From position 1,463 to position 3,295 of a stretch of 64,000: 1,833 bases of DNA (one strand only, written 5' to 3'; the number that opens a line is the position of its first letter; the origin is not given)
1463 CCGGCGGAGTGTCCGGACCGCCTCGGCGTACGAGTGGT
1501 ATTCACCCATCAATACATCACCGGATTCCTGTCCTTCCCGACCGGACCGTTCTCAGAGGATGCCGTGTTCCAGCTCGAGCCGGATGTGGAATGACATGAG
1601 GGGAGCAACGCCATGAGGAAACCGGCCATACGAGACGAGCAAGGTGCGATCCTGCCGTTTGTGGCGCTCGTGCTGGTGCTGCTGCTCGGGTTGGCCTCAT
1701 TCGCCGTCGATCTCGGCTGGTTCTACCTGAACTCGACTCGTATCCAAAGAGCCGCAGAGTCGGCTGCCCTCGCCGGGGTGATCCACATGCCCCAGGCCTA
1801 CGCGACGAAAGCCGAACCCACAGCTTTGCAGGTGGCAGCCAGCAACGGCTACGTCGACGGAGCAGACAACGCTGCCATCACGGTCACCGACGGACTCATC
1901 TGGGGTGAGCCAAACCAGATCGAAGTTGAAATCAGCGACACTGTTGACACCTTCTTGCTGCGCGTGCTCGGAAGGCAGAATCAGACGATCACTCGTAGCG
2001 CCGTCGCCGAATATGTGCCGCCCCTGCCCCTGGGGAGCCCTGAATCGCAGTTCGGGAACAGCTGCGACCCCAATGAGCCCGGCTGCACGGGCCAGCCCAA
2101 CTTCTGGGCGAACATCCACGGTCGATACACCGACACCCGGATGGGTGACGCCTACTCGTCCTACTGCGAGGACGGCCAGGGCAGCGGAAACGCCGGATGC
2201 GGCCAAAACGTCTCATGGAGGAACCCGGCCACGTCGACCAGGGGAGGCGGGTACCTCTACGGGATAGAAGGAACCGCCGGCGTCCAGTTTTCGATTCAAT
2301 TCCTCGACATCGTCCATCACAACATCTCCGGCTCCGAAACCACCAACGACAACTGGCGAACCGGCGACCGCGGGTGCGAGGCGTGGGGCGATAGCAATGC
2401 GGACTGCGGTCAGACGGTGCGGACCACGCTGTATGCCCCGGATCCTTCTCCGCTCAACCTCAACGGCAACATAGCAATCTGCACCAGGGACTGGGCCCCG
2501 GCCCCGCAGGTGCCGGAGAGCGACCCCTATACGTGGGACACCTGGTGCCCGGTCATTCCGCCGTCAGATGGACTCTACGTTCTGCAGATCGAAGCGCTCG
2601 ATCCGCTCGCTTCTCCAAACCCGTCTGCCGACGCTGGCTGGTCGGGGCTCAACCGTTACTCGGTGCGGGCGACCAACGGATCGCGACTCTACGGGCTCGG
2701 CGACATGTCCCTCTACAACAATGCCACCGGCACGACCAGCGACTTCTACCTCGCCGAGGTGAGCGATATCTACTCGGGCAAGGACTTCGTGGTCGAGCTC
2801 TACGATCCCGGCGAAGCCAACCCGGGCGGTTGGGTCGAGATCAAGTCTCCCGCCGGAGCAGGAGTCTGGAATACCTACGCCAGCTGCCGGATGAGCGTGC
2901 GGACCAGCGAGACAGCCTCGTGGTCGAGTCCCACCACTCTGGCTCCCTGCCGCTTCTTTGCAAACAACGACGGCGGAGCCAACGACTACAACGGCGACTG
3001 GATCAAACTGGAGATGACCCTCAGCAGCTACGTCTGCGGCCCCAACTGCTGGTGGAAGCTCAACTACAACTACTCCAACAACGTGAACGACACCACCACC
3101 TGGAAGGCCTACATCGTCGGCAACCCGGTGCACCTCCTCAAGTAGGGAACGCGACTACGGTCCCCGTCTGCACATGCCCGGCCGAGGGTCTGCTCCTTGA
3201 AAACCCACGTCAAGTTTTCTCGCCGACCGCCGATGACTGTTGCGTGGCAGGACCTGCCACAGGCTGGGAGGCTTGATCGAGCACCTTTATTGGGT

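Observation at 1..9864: Tandem amplification of Tad minor-pilin modules (at least 7 TadE-like and 4 TadG-like genes) with no core Tad machinery in the window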

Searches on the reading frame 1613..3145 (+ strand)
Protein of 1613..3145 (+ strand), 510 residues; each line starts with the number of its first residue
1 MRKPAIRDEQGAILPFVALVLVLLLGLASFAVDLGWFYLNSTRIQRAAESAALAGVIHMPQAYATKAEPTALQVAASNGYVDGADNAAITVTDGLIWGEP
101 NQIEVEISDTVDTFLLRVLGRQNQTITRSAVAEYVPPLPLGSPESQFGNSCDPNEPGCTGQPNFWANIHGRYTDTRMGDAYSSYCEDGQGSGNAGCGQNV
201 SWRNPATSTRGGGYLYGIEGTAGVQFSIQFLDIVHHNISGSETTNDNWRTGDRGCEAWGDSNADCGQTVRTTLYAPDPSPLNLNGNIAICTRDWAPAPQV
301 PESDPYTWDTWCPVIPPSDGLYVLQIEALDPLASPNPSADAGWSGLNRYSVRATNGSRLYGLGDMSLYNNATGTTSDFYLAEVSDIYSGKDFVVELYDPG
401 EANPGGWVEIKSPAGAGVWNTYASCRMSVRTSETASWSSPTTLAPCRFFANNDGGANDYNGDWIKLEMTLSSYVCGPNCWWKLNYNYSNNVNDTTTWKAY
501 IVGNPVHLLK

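Call 6: search_protein_families(library=pfam, max_evalue=0.01, proteins=[window:1613-3142:+])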
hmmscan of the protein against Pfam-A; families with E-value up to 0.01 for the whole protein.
window:1613-3142:+ (510 aa): 2 families
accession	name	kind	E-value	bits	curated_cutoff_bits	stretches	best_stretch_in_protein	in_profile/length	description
PF13400.11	Tad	-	1.5e-09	38.4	22.3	1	11-56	1-45/47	Putative Flp pilus-assembly TadE/G-like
PF09977.15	Tad_C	-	0.0053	18.2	22.1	0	45-132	18-93/93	Putative Tad-like Flp pilus-assembly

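Call 9: find_encoding_contigs(protein=window:1613-3145:+, flank=10000, max_places=6)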
Protein window:1613-3145:+ (510 aa): no gene with exactly this product is on record in the collection.

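Call 12: find_homologous_proteins(query=window:1613-3142:+, max_evalue=0.001)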
Query window:1613-3142:+ (510 aa): 464 proteins with E <= 0.001 among 8000 candidates; the best 120 are listed.
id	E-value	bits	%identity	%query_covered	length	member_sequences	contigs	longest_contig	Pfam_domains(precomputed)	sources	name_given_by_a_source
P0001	0.0e+0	1056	87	99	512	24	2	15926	PF13400.12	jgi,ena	-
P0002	0.0e+0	1028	85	100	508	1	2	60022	PF13400.12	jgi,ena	-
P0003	0.0e+0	1024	85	100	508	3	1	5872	PF13400.12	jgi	jgi:Flp pilus assembly protein TadG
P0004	2.5e-296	1002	84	100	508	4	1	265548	PF13400.12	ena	-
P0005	7.5e-290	981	81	100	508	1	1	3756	PF13400.12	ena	-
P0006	2.1e-285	966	81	100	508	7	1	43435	PF13400.12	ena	-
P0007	2.2e-285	966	82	99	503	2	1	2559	PF13400.12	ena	-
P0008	1.2e-282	957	81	100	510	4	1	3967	PF13400.12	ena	-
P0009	4.5e-282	955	81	98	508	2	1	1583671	PF13400.12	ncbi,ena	-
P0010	1.3e-273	927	79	100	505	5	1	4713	PF13400.12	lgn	-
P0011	4.7e-188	645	57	98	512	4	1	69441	PF09977.15,PF13400.12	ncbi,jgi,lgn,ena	-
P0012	1.8e-187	643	57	98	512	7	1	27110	PF13400.12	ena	-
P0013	1.6e-179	616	55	99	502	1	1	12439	PF13400.12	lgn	-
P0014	1.1e-174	600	55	100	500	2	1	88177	PF13400.12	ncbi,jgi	-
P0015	3.0e-174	599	55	100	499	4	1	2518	PF13400.12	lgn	-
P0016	3.4e-169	582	55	98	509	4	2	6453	PF09977.15,PF13400.12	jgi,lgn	jgi:hypothetical protein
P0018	2.9e-167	576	53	98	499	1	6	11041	PF13400.12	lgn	-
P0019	1.2e-164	567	53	99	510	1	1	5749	PF13400.12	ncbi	-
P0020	6.2e-164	565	53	97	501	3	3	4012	PF13400.12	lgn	-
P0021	8.6e-163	561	51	94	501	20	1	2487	PF13400.12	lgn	-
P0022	2.2e-162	560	53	99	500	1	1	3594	PF13400.12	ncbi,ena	-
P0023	6.6e-162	558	51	99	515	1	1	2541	PF13400.12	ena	-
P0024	8.4e-161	555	51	99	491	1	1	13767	PF13400.12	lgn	-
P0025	9.3e-161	554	55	95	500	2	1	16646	PF13400.12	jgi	jgi:hypothetical protein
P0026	9.6e-160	551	52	99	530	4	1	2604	PF13400.12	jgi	jgi:hypothetical protein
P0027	2.0e-159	550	51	99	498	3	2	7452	PF13400.12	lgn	-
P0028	2.9e-159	550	52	99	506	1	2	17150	PF13400.12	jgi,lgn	-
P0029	4.1e-159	549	52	98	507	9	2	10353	PF09977.15,PF13400.12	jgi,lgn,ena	jgi:hypothetical protein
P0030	4.4e-157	542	49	99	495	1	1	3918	PF13400.12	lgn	-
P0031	3.8e-156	539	50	98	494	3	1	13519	PF13400.12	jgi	jgi:hypothetical protein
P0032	7.0e-156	538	51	98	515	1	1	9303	PF13400.12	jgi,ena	-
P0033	2.1e-155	537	50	98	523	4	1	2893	PF13400.12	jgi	jgi:Flp pilus assembly protein TadG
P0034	4.1e-155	536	51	99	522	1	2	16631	PF13400.12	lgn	-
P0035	9.8e-155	535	52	97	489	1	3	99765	PF13400.12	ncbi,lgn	-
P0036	1.1e-154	534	52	98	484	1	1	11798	PF13400.12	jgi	-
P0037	1.5e-154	534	50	97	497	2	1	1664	PF13400.12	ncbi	ncbi:MAG: pilus assembly protein TadG-related protein [Acidimicrobiia bacterium]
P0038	3.1e-154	533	51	95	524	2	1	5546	PF13400.12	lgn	-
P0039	5.1e-154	532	48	100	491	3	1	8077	PF13400.12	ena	-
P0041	2.7e-152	527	52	98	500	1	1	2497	PF13400.12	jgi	jgi:hypothetical protein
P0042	1.8e-151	524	52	99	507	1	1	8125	PF13400.12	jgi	jgi:Putative Flp pilus-assembly TadE/G-like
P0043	1.9e-151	524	49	99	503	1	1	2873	PF13400.12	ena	-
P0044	2.4e-151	523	51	99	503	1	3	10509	PF13400.12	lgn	-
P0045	3.0e-151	523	50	98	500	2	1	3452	PF13400.12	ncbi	-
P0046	1.7e-150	521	49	99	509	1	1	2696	PF13400.12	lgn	-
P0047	4.1e-150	519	50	100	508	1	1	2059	PF13400.12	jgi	jgi:hypothetical protein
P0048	1.4e-149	518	51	97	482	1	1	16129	PF13400.12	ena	-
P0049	2.7e-149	517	51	99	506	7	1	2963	PF13400.12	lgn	-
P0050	2.7e-148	513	51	99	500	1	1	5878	PF13400.12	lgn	-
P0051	6.3e-148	512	51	99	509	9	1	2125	PF13400.12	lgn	-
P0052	7.2e-148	512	50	99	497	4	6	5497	PF13400.12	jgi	jgi:hypothetical protein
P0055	6.7e-147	509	48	100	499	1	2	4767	PF13400.12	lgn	-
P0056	1.0e-146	508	48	99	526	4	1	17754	PF13400.12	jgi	jgi:hypothetical protein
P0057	1.7e-146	507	49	98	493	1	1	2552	PF13400.12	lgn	-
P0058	3.2e-146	506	48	99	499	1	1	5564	PF13400.12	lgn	-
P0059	3.4e-146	506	49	98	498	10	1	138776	PF09977.15,PF13400.12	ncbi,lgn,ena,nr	ncbi:MAG TPA: TadG family pilus assembly protein [Acidimicrobiia bacterium]|nr:TadG family pilus ass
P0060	4.5e-146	506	48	98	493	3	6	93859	PF13400.12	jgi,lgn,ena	-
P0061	6.8e-146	505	49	98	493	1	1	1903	PF13400.12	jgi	jgi:hypothetical protein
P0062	2.8e-145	503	50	99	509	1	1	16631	PF13400.12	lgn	-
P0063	3.1e-145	503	50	95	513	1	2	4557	PF13400.12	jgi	jgi:hypothetical protein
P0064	4.9e-145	503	49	99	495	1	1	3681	PF13400.12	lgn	-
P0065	1.1e-144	501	48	99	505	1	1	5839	PF13400.12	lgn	-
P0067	2.8e-144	500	48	100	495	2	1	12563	PF13400.12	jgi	jgi:Putative Flp pilus-assembly TadE/G-like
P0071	1.0e-142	495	49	100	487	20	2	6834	PF13400.12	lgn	-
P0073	1.8e-142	494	47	98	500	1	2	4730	PF09977.15,PF13400.12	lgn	-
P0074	3.9e-142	493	51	96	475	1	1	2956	PF13400.12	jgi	jgi:hypothetical protein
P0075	4.1e-142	493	49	96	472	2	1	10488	PF13400.12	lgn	-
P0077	1.4e-141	491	48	98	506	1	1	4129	PF13400.12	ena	-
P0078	6.0e-141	489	49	100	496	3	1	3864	PF13400.12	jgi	jgi:hypothetical protein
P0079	9.4e-141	488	48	99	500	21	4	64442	PF13400.12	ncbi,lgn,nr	ncbi:MAG TPA: TadE/TadG family type IV pilus assembly protein [Acidimicrobiia bacterium]|nr:TadE/Tad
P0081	4.0e-140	486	48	98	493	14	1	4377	PF13400.12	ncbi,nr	ncbi:MAG TPA: pilus assembly protein TadG-related protein [Acidimicrobiia bacterium]|nr:pilus assemb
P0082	4.4e-140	486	50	98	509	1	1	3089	PF13400.12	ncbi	-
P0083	1.2e-139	485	48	98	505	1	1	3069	PF13400.12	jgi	jgi:hypothetical protein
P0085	7.2e-139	482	47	100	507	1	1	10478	PF13400.12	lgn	-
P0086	8.4e-139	482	47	98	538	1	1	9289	PF13400.12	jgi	jgi:Flp pilus assembly protein TadG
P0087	1.0e-138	482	48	100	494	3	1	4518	PF13400.12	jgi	jgi:Putative Flp pilus-assembly TadE/G-like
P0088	1.6e-138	481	49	99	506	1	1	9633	PF13400.12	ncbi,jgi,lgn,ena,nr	ncbi:MAG: pilus assembly protein TadG-related protein [Acidimicrobiia bacterium]|nr:pilus assembly p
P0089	1.7e-138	481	46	95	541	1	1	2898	PF13400.12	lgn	-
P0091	2.4e-138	480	46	99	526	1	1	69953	PF13400.12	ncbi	-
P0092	2.5e-138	480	47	99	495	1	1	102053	PF13400.12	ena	-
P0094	4.1e-138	480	49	97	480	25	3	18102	PF13400.12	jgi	jgi:hypothetical protein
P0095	4.2e-138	480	47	100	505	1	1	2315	PF13400.12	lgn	-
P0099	1.4e-137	478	47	100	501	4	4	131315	PF13400.12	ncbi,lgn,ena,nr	ncbi:hypothetical protein BMS3Abin02_01669 [bacterium BMS3Abin02]|nr:hypothetical protein BMS3Abin02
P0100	1.8e-137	478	48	99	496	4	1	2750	PF13400.12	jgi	-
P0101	3.3e-137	477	49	99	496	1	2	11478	PF13400.12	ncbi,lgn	ncbi:MAG: pilus assembly protein TadG-related protein [Acidimicrobiia bacterium]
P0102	4.2e-137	476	47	100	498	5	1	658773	PF13400.12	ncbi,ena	-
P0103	4.3e-137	476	46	100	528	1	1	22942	PF13400.12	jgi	jgi:hypothetical protein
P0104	9.9e-137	475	48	98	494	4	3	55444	PF13400.12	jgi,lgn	jgi:hypothetical protein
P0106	1.9e-136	474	47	100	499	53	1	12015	PF13400.12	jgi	jgi:Putative Flp pilus-assembly TadE/G-like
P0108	2.0e-136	474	47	98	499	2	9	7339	PF13400.12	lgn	-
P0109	2.1e-136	474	46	100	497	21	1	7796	PF13400.12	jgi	jgi:hypothetical protein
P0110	2.2e-136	474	47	100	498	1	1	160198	PF13400.12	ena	-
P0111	2.7e-136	474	48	97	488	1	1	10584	PF13400.12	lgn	-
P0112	6.0e-136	473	48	99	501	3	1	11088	PF13400.12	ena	-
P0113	7.4e-136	472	47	100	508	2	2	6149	PF13400.12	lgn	-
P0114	1.5e-135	471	45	100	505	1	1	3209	PF13400.12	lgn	-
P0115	2.6e-135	470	47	97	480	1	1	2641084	PF13400.12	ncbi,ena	-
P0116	2.8e-135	470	47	100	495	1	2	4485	PF13400.12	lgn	-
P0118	3.2e-135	470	49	97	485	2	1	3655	PF09977.15,PF13400.12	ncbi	-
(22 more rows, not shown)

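Call 13: find_encoding_contigs(protein=P0009, flank=10000, max_places=2)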
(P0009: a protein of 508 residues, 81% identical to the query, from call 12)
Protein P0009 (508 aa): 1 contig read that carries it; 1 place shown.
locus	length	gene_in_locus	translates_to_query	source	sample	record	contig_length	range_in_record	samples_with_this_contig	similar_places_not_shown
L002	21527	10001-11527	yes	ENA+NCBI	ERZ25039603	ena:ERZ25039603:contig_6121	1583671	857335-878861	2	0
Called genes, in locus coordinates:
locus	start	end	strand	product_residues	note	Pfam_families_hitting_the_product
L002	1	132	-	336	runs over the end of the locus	PF00296:Bac_luciferase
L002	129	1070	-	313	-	-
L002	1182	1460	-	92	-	PF02467:Whib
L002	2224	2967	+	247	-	-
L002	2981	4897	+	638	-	PF00890:FAD_binding_2, PF01134:GIDA (faint), PF01266:DAO, PF03486:HI0933_like (faint), PF07992:Pyr_redox_2 (faint), PF02910:Succ_DH_flav_C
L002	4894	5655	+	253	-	PF13085:Fer2_3, PF12797:Fer4_2 (faint), PF13534:Fer4_17 (faint), PF12837:Fer4_6 (weak), PF12838:Fer4_7, PF13183:Fer4_8, PF13187:Fer4_9 (weak), PF13237:Fer4_10 (weak), +1 more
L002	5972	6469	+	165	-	PF07811:TadE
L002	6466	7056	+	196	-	PF07811:TadE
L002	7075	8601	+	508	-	PF13400:Tad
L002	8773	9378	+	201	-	PF07811:TadE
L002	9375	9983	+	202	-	PF07811:TadE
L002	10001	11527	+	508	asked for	PF13400:Tad (weak)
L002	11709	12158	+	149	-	PF07811:TadE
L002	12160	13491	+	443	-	-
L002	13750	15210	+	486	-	-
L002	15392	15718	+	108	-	PF07811:TadE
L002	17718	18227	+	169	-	PF07811:TadE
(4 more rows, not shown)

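Call 14: find_encoding_contigs(protein=P0004, flank=10000, max_places=2)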
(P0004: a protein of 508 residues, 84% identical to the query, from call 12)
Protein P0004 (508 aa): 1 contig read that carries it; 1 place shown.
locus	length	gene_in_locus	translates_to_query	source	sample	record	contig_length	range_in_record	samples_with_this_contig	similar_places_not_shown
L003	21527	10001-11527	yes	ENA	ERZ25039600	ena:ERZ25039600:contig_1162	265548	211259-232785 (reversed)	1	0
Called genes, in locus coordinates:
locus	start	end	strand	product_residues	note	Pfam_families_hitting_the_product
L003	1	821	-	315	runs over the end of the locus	-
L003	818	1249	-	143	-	PF13490:zf-HC2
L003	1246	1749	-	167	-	PF04542:Sigma70_r2, PF08281:Sigma70_r4_2, PF04545:Sigma70_r4 (weak)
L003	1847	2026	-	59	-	PF02416:TatA_B_E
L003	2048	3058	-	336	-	PF00296:Bac_luciferase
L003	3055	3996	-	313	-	-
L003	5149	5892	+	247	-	-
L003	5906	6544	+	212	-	PF00890:FAD_binding_2, PF01266:DAO (weak)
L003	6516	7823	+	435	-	PF00890:FAD_binding_2, PF02910:Succ_DH_flav_C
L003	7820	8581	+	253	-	PF13085:Fer2_3, PF12797:Fer4_2 (faint), PF13534:Fer4_17 (faint), PF12837:Fer4_6 (weak), PF12838:Fer4_7, PF13183:Fer4_8, PF13187:Fer4_9 (weak), PF13237:Fer4_10 (weak), +1 more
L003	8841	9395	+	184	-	PF07811:TadE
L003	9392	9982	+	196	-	PF07811:TadE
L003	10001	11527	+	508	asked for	PF13400:Tad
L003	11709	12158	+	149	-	PF07811:TadE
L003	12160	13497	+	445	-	-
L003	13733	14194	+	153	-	PF07811:TadE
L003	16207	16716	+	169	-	PF07811:TadE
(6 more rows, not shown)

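Call 16: find_encoding_contigs(protein=P0115, flank=10000, max_places=2)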
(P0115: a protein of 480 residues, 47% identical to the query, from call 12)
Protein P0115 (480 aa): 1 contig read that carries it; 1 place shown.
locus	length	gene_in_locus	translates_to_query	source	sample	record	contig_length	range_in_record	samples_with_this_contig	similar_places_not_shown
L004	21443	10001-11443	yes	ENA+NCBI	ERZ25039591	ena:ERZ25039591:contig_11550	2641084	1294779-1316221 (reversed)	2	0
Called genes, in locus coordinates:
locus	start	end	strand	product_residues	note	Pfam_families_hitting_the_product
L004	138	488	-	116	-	-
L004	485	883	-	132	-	-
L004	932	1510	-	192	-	PF09997:DUF2238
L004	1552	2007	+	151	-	PF10759:BPA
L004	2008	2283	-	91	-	PF02467:Whib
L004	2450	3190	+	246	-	PF01127:Sdh_cyt (weak)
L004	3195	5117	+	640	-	PF00890:FAD_binding_2, PF01266:DAO, PF03486:HI0933_like (faint), PF07992:Pyr_redox_2 (weak), PF13450:NAD_binding_8 (faint), PF02910:Succ_DH_flav_C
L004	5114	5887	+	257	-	PF13085:Fer2_3, PF13187:Fer4_9 (faint), PF00037:Fer4 (weak), PF12797:Fer4_2 (weak), PF12837:Fer4_6 (weak), PF13237:Fer4_10 (weak), PF12838:Fer4_7, PF13183:Fer4_8, +2 more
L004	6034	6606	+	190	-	PF07811:TadE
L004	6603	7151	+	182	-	PF07811:TadE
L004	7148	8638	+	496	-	PF09977:Tad_C (faint)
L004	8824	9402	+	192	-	PF07811:TadE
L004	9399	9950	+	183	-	PF07811:TadE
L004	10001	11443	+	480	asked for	PF13400:Tad (weak)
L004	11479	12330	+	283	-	PF00701:DHDPS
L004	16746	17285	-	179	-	PF07811:TadE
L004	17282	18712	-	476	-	PF13400:Tad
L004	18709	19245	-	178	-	PF07811:TadE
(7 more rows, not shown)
